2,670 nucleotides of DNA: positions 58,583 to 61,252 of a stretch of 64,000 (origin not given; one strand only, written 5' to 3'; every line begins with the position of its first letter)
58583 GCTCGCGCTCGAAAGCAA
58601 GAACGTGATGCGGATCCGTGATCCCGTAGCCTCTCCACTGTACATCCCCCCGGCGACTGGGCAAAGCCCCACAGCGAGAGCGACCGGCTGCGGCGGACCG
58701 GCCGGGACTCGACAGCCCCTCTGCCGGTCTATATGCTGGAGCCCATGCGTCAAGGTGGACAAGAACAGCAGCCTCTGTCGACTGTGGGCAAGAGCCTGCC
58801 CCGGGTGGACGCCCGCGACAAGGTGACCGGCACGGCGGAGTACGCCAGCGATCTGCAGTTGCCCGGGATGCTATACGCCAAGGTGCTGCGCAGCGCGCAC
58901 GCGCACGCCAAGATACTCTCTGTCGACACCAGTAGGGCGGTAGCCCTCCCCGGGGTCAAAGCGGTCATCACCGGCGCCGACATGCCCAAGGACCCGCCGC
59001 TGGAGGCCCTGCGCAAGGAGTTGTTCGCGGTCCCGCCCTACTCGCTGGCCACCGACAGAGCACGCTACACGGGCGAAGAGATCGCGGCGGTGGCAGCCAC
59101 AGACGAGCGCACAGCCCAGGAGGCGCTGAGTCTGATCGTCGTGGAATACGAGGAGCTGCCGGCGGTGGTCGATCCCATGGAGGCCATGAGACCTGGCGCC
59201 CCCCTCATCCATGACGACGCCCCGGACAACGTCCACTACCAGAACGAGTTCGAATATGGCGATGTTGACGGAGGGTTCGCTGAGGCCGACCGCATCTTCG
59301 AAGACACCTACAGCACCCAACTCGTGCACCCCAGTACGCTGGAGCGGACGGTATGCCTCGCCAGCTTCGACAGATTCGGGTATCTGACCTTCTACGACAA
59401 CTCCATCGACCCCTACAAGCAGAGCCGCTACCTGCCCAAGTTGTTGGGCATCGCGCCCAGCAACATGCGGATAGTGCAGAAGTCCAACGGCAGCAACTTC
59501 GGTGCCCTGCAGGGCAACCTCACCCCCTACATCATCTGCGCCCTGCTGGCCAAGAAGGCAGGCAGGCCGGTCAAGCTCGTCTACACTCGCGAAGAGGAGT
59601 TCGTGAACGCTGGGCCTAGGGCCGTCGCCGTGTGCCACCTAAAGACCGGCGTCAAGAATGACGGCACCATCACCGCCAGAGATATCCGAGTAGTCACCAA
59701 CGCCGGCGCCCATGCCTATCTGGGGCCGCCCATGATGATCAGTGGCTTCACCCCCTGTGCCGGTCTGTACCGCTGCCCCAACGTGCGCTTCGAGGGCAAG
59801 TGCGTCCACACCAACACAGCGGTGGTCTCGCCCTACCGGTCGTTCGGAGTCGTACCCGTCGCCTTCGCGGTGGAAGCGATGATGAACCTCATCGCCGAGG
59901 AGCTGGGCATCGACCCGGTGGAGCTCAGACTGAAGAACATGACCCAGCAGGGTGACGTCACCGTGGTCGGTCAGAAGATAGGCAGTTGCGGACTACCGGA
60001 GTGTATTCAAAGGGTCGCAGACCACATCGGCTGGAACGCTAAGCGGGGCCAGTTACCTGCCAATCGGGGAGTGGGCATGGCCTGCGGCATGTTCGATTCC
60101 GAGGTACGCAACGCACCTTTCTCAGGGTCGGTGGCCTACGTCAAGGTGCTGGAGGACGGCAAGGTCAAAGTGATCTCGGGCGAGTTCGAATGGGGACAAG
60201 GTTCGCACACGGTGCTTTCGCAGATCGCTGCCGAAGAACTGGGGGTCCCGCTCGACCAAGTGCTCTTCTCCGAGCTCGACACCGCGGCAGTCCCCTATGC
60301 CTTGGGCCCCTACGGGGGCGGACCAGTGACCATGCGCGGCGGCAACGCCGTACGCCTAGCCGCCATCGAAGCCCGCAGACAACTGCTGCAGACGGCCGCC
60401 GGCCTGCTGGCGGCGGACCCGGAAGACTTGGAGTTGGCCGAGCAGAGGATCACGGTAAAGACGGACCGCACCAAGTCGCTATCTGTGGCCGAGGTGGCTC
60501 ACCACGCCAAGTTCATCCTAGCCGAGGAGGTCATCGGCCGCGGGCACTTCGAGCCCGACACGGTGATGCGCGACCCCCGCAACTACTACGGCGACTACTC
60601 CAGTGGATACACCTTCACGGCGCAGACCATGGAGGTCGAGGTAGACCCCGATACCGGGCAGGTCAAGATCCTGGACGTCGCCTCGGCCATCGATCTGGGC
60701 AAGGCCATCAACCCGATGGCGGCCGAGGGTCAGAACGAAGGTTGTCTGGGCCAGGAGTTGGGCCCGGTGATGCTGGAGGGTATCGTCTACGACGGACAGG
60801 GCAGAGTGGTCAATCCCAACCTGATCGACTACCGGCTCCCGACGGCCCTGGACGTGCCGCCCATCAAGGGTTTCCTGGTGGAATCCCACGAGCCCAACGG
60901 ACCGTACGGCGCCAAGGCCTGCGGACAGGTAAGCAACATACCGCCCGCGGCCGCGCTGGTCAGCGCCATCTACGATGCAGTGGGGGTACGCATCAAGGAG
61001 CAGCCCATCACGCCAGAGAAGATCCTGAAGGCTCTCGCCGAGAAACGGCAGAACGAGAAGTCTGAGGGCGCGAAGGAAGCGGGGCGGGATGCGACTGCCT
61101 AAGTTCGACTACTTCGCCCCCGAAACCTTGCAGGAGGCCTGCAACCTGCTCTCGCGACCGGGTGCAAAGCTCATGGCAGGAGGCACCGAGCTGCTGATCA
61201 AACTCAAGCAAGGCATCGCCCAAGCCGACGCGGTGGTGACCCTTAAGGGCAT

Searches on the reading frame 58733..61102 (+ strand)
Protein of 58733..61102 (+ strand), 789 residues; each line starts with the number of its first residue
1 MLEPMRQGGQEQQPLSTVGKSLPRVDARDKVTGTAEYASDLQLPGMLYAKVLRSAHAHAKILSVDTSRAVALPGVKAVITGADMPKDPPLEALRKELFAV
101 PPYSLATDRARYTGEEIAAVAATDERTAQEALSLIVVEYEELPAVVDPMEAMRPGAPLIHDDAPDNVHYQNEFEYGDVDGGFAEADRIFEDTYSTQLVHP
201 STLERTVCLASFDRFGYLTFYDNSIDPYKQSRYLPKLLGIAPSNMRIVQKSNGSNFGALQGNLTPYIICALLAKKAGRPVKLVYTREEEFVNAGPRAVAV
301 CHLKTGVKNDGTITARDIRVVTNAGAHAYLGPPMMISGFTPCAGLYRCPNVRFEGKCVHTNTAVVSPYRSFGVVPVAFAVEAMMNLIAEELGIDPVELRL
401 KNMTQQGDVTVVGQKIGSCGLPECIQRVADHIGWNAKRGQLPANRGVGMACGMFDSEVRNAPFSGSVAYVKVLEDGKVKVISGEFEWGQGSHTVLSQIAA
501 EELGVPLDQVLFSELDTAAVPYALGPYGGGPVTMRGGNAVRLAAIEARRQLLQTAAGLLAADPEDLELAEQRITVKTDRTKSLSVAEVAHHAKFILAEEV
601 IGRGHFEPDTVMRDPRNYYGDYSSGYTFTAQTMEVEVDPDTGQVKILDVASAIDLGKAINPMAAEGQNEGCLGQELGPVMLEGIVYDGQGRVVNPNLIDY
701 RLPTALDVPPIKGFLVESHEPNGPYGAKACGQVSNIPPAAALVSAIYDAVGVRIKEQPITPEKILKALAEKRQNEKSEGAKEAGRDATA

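Call 48: search_protein_families(library=ncbifam, proteins=[window:58733-61102:+], max_evalue=1e-10)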
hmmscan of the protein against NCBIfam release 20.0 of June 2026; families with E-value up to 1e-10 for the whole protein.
window:58733-61102:+ (789 aa): 13 families
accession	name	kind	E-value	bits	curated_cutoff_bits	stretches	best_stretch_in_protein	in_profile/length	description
TIGR03194.1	4hydrxCoA_A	equivalog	1.9e-184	615.1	994.55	1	22-768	1-746/746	4-hydroxybenzoyl-CoA reductase subunit alpha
NF043082.1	XdhA_XDHase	equivalog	4.1e-163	544.3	780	1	18-771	1-755/758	xanthine dehydrogenase subunit XdhA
NF007426.0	PRK09970.1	equivalog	4.1e-157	524.5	916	1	16-769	4-756/761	xanthine dehydrogenase molybdenum-binding subunit XdhA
TIGR03196.1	pucD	equivalog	2.2e-134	449.6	783.65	1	18-765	3-755/763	xanthine dehydrogenase subunit D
NF041018.1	glyceraldDH_alpha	equivalog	1.7e-121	407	790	1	17-765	2-741/741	glyceraldehyde dehydrogenase subunit alpha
NF040766.1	CODH_aero_grp5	exception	1.6e-106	357.3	950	1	17-764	4-781/785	aerobic carbon-monoxide dehydrogenase large subunit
TIGR03311.1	Se_dep_XDH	equivalog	6.5e-100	335.5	830.45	2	13-589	157-714/848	selenium-dependent xanthine dehydrogenase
TIGR02416.1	CO_dehy_Mo_lg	equivalog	4.9e-98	329.2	991.15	1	31-766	6-769/770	aerobic carbon-monoxide dehydrogenase large subunit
TIGR03313.1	Se_sel_red_Mo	hypoth_equivalog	8.9e-97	324.8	1101.9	2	174-769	360-950/951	molybdopterin-dependent oxidoreductase Mo/Fe-S-binding subunit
NF045668.1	pterin_aldehy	equivalog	4.1e-94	316.3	1100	1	17-768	174-904/905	molybdopterin-dependent aldehyde oxidoreductase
NF041671.1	peri_hyde_PaoC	equivalog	2.9e-82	277.2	1180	1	15-770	15-733/735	aldehyde oxidoreductase molybdenum-binding subunit PaoC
TIGR02965.1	xanthine_xdhB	equivalog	2.1e-78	264.3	849.5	1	19-769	2-755/758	xanthine dehydrogenase molybdopterin binding subunit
TIGR02969.1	mam_aldehyde_ox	subfamily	5.5e-48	163.3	1912.3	1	10-759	568-1288/1330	aldehyde oxidase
